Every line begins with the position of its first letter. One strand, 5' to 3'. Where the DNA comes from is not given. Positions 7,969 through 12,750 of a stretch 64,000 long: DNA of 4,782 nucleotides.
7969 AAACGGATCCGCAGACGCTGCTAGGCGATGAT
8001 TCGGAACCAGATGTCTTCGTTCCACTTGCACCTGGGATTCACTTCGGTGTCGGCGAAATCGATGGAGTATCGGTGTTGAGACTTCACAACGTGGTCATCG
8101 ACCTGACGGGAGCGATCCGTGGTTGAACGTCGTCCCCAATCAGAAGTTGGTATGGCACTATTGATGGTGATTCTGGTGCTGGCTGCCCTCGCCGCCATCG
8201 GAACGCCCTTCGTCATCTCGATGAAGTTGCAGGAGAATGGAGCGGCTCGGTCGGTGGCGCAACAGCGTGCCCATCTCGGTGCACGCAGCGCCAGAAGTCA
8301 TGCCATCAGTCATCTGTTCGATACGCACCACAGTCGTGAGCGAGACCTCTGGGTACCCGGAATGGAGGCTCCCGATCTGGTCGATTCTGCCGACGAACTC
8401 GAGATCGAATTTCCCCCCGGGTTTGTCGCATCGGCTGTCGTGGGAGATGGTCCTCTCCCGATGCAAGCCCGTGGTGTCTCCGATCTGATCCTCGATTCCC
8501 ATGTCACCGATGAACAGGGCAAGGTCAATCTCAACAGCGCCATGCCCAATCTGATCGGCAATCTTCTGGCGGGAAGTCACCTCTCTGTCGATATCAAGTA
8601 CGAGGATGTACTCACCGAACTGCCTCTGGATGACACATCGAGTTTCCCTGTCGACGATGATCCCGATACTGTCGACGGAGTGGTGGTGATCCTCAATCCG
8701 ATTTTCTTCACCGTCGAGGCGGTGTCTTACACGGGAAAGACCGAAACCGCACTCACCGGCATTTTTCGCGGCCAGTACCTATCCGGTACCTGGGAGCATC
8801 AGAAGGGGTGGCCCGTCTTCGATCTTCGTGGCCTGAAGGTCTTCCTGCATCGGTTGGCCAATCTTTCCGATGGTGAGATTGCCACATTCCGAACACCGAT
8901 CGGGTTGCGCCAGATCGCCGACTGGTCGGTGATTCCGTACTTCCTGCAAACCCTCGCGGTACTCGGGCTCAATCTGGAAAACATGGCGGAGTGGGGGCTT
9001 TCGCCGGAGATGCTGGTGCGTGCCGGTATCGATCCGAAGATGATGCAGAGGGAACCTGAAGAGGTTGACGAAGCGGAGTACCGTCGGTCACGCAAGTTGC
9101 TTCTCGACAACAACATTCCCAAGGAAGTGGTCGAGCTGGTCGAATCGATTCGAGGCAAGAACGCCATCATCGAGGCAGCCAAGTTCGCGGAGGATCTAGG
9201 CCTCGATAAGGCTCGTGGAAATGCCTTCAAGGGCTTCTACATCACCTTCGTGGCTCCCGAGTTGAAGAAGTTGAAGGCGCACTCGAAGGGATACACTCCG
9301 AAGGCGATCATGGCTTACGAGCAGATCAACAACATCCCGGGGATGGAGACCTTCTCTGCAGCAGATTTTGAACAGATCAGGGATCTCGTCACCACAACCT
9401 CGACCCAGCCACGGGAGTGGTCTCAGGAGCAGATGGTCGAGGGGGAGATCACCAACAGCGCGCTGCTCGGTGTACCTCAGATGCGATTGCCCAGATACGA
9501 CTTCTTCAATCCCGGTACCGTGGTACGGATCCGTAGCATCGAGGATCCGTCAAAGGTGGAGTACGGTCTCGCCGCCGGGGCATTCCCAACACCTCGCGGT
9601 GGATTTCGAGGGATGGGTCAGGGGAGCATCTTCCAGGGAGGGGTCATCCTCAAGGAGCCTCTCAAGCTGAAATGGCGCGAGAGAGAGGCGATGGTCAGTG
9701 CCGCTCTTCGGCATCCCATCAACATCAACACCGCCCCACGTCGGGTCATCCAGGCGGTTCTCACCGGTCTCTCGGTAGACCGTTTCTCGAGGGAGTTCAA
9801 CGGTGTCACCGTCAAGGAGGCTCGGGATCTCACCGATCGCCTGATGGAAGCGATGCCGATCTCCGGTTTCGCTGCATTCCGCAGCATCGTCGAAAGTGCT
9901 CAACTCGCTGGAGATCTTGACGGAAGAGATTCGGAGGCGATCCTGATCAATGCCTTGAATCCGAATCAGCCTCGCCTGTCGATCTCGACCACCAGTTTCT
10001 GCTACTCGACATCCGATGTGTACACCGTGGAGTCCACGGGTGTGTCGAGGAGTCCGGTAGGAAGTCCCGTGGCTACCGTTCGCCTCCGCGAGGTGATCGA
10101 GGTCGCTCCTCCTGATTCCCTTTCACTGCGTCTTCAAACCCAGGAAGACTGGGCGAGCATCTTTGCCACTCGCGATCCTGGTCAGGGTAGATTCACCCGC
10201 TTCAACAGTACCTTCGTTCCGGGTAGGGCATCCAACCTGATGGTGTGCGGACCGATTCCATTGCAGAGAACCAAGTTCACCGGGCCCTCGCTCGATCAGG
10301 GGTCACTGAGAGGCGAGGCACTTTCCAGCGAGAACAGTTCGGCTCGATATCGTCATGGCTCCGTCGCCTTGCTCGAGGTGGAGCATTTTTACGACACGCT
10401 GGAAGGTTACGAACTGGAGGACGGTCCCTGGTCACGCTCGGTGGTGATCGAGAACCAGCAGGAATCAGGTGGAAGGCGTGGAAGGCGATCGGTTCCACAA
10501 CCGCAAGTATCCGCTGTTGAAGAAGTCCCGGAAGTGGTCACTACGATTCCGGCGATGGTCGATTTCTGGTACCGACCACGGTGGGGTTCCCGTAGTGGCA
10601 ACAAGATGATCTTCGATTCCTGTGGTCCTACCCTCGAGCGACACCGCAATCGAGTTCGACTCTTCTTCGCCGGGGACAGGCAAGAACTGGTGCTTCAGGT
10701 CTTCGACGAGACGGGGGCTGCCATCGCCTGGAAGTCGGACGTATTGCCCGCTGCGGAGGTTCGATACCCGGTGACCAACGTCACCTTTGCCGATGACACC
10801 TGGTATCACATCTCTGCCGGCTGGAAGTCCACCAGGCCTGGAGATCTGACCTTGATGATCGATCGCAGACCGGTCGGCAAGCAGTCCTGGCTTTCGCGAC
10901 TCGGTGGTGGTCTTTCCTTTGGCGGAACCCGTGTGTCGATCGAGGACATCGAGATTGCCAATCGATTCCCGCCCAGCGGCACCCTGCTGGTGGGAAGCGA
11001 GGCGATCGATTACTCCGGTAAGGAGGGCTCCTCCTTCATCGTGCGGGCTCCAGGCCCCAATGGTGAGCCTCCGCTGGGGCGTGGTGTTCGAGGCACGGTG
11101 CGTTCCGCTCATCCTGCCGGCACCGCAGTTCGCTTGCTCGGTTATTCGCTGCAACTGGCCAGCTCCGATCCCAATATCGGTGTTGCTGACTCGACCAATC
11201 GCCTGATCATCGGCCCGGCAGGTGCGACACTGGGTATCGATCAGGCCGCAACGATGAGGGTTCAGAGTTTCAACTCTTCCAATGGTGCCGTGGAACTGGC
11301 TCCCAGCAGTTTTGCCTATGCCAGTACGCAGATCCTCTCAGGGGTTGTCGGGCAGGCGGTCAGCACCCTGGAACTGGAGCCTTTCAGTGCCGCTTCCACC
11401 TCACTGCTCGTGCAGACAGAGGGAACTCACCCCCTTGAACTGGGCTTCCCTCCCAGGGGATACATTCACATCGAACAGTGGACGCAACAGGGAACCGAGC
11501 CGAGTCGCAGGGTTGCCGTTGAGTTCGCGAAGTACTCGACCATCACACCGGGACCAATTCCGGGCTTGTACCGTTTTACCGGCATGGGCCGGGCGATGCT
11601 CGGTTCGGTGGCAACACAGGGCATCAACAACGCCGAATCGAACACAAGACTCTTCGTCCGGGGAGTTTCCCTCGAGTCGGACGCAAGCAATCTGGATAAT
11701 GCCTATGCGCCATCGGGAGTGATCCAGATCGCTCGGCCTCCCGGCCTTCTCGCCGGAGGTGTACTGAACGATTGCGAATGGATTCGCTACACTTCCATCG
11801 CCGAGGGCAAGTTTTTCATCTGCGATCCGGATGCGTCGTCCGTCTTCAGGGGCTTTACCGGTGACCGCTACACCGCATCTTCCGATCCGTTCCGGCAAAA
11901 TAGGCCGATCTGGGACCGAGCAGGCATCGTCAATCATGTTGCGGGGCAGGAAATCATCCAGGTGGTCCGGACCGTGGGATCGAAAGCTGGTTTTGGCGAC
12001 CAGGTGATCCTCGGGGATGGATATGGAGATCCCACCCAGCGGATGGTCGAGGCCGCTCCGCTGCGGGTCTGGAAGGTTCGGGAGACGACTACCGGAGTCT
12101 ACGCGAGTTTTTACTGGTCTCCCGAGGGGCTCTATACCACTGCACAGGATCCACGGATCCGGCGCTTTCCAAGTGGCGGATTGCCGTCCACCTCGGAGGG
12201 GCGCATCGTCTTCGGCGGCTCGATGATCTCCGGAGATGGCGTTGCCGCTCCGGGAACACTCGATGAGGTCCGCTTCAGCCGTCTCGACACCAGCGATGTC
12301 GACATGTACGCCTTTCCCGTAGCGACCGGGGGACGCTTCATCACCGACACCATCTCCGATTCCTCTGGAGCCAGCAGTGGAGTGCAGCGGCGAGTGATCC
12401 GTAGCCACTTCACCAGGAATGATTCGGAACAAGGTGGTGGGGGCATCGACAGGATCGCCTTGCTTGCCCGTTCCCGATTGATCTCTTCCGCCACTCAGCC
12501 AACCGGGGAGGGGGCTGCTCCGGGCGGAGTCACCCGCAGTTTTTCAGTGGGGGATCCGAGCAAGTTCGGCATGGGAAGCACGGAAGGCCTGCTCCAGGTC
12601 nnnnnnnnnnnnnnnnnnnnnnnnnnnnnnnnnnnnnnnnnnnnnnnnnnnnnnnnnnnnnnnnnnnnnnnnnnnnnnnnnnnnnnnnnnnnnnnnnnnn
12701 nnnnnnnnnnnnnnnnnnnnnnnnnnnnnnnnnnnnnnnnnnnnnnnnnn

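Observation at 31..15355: Ten-gene translationally coupled pseudopilus/assembly operon without secretin, ATPase or platform genes nearby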

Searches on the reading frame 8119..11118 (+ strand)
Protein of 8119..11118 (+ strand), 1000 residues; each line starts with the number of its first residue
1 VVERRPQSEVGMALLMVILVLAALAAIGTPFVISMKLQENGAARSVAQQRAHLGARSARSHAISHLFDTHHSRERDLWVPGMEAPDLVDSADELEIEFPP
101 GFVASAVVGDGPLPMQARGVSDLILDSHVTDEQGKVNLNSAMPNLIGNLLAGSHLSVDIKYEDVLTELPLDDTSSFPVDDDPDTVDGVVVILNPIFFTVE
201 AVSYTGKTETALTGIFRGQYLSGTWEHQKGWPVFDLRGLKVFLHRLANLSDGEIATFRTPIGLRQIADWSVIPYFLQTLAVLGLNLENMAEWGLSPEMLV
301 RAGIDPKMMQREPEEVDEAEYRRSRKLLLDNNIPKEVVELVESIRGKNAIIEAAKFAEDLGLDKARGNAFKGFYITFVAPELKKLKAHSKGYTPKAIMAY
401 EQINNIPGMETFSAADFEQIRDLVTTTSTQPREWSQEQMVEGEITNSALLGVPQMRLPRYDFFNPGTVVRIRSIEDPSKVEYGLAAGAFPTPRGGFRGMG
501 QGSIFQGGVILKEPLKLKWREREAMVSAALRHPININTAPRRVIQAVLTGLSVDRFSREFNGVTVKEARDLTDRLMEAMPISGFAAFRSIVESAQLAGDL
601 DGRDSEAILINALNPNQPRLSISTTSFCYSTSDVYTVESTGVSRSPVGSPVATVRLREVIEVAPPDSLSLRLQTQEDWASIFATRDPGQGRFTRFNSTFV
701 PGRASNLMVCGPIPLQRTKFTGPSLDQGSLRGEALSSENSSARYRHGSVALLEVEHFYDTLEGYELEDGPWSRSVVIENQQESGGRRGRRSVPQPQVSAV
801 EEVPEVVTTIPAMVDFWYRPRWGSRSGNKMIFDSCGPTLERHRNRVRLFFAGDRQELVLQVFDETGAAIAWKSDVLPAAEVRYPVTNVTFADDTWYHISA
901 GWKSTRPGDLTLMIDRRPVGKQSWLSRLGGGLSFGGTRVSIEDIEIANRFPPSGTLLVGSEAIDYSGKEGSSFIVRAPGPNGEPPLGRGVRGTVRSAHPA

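Call 50: predict_structure(alignment_id=A4)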
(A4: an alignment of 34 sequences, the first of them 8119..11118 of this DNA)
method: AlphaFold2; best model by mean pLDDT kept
length: 1000 residues; sequences in the alignment: 34
mean_pLDDT: 75.1   pTM: 0.62
mean pLDDT of the five models: 75.1, 74.3, 70.1, 69.8, 68.9
residues with pLDDT >= 90: 223; 70-90: 489; 50-70: 128; < 50: 160
segments of 3 or more residues with pLDDT < 50: 1-10, 74-77, 493-505, 665-675, 680-765, 779-804, 868-872
pLDDT, mean of each block of 10 residues (from residue 1): 42 74 81 84 87 89 84 51 69 80 59 61 84 93 94 92 86 91 91 87 94 93 89 94 76 79 84 83 76 83 76 70 85 78 71 71 69 73 80 88 86 90 87 76 67 79 89 87 84 42 57 81 87 93 96 82 93 94 89 92 90 90 92 88 85 91 55 46 40 33 31 38 38 35 38 41 51 56 34 31 57 71 82 68 83 90 63 67 86 77 81 79 84 87 84 85 89 81 65 84
secondary structure, 60 per line:
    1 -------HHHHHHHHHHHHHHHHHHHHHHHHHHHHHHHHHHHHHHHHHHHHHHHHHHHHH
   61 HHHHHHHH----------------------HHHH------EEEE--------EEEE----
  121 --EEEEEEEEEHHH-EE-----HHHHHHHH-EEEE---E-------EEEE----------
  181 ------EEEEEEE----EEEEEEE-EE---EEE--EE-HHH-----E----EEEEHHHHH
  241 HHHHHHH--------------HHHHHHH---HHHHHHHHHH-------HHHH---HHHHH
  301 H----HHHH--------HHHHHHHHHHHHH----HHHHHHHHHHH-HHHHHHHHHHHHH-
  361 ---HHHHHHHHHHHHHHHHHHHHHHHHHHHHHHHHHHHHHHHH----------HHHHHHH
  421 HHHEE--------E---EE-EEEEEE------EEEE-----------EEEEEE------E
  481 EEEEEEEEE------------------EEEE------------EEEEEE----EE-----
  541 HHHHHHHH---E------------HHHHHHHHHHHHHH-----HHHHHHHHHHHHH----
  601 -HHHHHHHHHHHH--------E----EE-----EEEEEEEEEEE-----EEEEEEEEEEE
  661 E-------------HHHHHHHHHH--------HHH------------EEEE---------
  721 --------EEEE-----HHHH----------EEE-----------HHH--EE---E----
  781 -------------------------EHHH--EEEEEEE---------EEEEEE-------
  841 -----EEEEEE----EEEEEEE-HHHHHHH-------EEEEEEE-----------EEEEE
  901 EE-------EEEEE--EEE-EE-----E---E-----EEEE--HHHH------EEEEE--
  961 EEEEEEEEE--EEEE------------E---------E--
elements in order (helices of 4 or more, strands of 3 or more residues): H8-68 H91-94 E101-104 E113-116 E123-131 H143-150 E152-155 E167-170 E187-193 E198-204 E211-213 E232-235 H236-247 H262-268 H272-281 H289-292 H296-301 H306-309 H318-330 H335-345 H347-359 H364-403 H414-423 E441-446 E453-456 E468-473 E480-489 E508-511 E524-529 H541-548 H565-578 H584-596 H602-613 E634-644 E650-661 H675-684 E708-711 E729-732 H738-741 E752-754 E812-818 E828-833 E846-851 E856-862 H864-870 E878-884 E896-902 E910-914 E917-919 E938-941 H944-947 E954-958 E961-969 E972-975

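Call 54: fold_search(model_id=the predicted structure, library=pdb)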
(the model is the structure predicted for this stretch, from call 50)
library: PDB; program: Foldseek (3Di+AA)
matches with E <= 10: 238; with E <= 0.001: 0
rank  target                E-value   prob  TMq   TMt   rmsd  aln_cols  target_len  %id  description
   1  8qt6                  4.4e-02  0.23  0.07  0.15  20.1       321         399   10  Cryo-EM structure of Streptococcus pneumoniae NADPH oxidase (released 2024-07-24)
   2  8qta                  5.2e-02  0.18  0.07  0.15  20.7       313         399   10  Cryo-EM structure of Streptococcus pneumoniae NADPH oxidase F397A mutant in complex with NADPH (released 2024-07-24)
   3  6wxv_A                5.5e-02  0.18  0.08  0.07  23.9       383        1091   10  CryoEM structure of mouse DUOX1-DUOXA1 complex in the presence of NADPH (released 2020-09-02)
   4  6cw1_A                5.8e-02  0.92  0.07  0.17   6.9       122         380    9  Crystal structure of Neurexin-1 alpha ectodomain fragment, L2-L3 (released 2018-09-19)
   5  4v5g_AZ               8.3e-02  0.51  0.07  0.16  16.2       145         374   16  The crystal structure of the 70S ribosome bound to EF-Tu and tRNA (released 2014-07-09)
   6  6wxr_A                9.8e-02  0.14  0.07  0.07  23.2       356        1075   12  CryoEM structure of mouse DUOX1-DUOXA1 complex in the absence of NADPH (released 2020-09-02)
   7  6cw1_B                1.0e-01  0.85  0.07  0.17   6.9       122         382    9  Crystal structure of Neurexin-1 alpha ectodomain fragment, L2-L3 (released 2018-09-19)
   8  8zal_A                1.1e-01  0.07  0.05  0.13  34.0       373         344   11  EmrAB-TolC MFS-type tripartite multidrug efflux pump EA (released 2025-04-30)
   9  3wbk_A                1.1e-01  0.08  0.07  0.11  27.4       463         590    8  crystal structure analysis of eukaryotic translation initiation factor 5B and 1A complex (released 2014-11-19)
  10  3asi                  1.2e-01  0.69  0.08  0.19  19.6       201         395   10  Alpha-Neurexin-1 ectodomain fragment; LNS5-EGF3-LNS6 (released 2011-04-13)
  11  8qq7                  1.5e-01  0.11  0.06  0.14  20.8       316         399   13  Structure of SpNOX: a Bacterial NADPH oxidase (released 2024-05-08)
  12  6lhd_A                3.0e-01  0.03  0.05  0.12  26.9       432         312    8  Crystal structure of p53/BCL-xL fusion complex (released 2021-03-31)
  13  6lhd_B                3.5e-01  0.03  0.05  0.11  26.9       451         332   10  Crystal structure of p53/BCL-xL fusion complex (released 2021-03-31)
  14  2ymz_A                4.1e-01  0.66  0.08  0.43   4.8       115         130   10  Crystal structure of chicken Galectin 2 (released 2013-08-28)
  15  7c3b_B                4.1e-01  0.28  0.07  0.20   8.5       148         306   16  Ferredoxin reductase in carbazole 1,9a-dioxygenase (FAD apo form) (released 2021-05-26)
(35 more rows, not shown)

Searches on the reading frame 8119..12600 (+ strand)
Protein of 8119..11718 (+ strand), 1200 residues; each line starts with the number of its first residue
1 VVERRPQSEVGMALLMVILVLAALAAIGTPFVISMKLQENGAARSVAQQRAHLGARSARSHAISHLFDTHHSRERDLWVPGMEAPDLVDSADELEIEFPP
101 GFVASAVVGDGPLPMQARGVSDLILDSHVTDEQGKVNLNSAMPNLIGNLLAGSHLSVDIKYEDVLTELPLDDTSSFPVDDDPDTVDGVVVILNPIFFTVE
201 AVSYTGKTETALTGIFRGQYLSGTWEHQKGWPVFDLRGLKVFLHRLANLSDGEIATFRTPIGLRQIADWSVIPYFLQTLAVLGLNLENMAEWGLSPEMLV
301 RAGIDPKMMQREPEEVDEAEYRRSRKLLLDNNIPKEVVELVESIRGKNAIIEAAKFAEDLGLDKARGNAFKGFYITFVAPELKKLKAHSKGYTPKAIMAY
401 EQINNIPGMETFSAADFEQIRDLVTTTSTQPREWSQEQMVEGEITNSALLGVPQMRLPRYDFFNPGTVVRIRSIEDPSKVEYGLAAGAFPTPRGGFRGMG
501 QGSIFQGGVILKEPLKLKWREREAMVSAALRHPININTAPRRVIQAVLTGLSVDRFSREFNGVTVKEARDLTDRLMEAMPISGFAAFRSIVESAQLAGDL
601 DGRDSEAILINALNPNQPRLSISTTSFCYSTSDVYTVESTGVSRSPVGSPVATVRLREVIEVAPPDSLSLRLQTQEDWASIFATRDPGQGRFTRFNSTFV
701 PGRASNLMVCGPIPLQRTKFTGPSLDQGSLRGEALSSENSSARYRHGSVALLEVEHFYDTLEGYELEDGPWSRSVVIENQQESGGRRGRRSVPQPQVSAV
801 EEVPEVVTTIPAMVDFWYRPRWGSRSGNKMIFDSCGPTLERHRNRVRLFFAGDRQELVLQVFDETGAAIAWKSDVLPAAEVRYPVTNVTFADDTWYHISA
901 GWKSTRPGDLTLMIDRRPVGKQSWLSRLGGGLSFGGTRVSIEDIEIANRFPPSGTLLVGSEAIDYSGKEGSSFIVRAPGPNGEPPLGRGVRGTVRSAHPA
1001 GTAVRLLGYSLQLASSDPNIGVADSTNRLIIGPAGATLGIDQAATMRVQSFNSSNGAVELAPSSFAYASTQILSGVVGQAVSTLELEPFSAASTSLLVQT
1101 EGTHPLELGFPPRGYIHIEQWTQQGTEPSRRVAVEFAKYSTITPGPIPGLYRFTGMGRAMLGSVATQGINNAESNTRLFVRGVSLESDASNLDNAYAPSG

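Call 23: search_solved_structures(query=A3, max_evalue=10, show_alignments=2)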
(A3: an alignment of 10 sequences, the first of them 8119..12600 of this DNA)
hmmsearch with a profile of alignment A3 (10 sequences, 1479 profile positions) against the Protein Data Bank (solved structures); distinct sequences matched with E-value up to 10: 3.
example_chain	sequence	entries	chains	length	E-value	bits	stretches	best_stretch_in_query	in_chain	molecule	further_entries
4rpc_A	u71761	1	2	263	0.65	10.3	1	71-160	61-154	putative alpha/beta hydrolase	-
8b9z_i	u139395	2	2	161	0.75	10.1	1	186-238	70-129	NADH dehydrogenase [ubiquinone] 1 beta subcomplex subunit 6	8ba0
8esw_B6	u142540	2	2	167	0.81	9.9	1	186-238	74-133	NADH dehydrogenase [ubiquinone] 1 beta subcomplex subunit 6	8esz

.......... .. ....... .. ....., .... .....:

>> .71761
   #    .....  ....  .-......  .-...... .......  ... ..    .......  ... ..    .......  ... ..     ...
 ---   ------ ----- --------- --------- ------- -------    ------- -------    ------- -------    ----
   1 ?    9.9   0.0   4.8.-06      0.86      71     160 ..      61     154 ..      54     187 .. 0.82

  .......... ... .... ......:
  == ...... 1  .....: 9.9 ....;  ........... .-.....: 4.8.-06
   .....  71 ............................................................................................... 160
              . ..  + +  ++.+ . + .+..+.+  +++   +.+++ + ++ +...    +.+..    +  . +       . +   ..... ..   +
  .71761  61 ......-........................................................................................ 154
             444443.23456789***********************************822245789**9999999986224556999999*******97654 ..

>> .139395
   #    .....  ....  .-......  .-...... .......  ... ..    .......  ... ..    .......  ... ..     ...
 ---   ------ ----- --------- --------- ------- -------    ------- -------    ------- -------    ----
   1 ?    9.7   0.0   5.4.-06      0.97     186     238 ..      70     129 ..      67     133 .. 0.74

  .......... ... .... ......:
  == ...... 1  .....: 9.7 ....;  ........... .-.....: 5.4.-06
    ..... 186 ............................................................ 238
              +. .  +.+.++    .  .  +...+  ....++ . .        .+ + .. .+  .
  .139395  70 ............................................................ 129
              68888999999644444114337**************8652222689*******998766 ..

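Call 52: search_protein_representatives(protein=window:8119-11718:+)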
Query: 1200 residues. Proteins with E-value up to 0.001 (for the whole library): 502; up to 1e-10: 353; up to 1e-30: 136. The best 150 are listed.
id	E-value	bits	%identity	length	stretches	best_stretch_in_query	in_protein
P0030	0.0e+00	1730.8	65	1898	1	7-1200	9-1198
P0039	0.0e+00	1124.9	51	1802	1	4-1200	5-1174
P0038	9.9e-280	947.5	46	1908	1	9-1200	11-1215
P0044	1.2e-279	947.2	44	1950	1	7-1200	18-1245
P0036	2.5e-274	929.6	45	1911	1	6-1200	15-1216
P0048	2.3e-255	866.8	44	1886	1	5-1191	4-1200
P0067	2.6e-203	694.4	41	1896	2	388-1200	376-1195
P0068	3.9e-134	465.3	58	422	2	88-397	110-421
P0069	3.3e-124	432.5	37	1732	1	7-1031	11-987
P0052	1.1e-101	357.9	34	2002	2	88-1001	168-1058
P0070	2.4e-100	353.4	33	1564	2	8-1026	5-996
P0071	3.5e-97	342.9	34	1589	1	6-1029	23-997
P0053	1.1e-96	341.2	35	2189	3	125-965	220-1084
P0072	6.5e-96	338.7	33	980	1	123-980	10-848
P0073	2.3e-94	333.6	34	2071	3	122-986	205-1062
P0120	9.4e-47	175.9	36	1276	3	420-766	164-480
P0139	3.5e-41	157.5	37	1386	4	843-1038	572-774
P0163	5.8e-35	136.9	35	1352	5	624-1049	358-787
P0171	8.1e-34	133.1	35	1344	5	806-1015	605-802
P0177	2.4e-32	128.2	33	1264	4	419-679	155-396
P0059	1.1e-31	126.0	38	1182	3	530-679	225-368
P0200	4.3e-29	117.4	36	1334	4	527-679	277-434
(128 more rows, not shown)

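Call 53: search_protein_families(library=ncbifam, proteins=[P0120, P0139, P0163, P0171, P0200, P0177], max_evalue=0.001)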
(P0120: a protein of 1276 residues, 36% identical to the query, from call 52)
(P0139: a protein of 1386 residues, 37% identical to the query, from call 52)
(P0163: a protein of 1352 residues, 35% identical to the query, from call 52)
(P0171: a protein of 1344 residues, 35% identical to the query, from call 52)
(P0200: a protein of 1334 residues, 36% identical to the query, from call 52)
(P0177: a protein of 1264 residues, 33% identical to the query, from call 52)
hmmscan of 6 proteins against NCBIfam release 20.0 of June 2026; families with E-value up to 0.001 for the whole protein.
P0120 (1276 aa): 1 family
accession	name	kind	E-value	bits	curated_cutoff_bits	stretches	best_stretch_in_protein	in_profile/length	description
NF037980.1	T2SS_GspK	equivalog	2e-05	24.3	130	0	256-279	209-232/307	type II secretion system minor pseudopilin GspK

P0139 (1386 aa): 1 family
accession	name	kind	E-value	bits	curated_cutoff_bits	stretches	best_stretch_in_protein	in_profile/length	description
NF037980.1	T2SS_GspK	equivalog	1.1e-06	28.4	130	1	5-126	1-105/307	type II secretion system minor pseudopilin GspK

P0163 (1352 aa): 1 family
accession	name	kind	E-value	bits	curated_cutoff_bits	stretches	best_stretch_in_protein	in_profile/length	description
NF037980.1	T2SS_GspK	equivalog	1.3e-06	28.1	130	0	4-75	2-75/307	type II secretion system minor pseudopilin GspK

P0171 (1344 aa): 1 family
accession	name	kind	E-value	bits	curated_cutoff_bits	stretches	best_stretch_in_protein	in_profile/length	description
NF037980.1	T2SS_GspK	equivalog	5.2e-11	42.6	130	1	15-131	4-105/307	type II secretion system minor pseudopilin GspK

P0200 (1334 aa): 0 families

P0177 (1264 aa): 0 families
